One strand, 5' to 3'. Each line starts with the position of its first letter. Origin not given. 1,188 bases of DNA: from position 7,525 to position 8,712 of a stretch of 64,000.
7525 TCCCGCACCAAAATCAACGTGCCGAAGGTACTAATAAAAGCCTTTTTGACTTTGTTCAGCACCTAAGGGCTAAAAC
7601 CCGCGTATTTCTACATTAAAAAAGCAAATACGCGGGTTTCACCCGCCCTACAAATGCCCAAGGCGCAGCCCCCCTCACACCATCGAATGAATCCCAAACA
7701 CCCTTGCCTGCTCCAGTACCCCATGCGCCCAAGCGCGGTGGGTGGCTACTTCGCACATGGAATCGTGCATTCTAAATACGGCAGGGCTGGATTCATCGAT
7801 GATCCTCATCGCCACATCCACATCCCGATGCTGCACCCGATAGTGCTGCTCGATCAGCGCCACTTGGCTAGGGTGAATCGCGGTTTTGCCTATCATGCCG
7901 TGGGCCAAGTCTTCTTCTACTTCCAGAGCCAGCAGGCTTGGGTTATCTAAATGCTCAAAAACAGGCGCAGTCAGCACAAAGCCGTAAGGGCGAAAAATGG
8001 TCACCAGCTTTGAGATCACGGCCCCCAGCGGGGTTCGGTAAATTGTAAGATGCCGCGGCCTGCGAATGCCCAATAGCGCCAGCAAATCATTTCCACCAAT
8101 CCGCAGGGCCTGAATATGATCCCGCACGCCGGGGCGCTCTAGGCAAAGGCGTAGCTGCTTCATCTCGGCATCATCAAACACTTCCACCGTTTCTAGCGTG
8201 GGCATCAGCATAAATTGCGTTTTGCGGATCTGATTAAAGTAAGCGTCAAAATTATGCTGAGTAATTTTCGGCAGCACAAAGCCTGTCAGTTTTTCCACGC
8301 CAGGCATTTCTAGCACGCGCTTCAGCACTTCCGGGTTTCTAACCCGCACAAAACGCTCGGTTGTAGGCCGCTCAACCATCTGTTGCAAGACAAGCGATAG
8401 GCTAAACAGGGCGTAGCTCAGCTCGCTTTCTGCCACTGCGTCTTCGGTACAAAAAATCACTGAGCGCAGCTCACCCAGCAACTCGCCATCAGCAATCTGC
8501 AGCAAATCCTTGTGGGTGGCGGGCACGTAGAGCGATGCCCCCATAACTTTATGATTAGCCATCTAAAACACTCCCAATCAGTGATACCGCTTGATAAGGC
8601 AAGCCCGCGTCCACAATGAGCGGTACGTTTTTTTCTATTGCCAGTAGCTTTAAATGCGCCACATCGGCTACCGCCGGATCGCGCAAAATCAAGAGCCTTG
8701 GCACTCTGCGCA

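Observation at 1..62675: Candidate new MITE family (about 310-330 bp) that inserts into REP-like palindromes; seven copies in 64 kb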

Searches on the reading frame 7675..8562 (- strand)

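Call 10: search_protein_families(library=ncbifam, proteins=[window:7675-8562:-])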
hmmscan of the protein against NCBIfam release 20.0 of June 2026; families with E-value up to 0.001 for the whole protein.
window:7675-8562:- (295 aa): 2 families
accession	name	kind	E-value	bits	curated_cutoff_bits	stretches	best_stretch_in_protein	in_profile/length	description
NF038242.1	RipC_Ccl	equivalog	2.3e-08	33.9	375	1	151-285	140-267/268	itaconate degradation C-C-lyase RipC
TIGR01588.1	citE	equivalog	7e-05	22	443.4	0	201-259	193-251/288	citrate (pro-3S)-lyase subunit beta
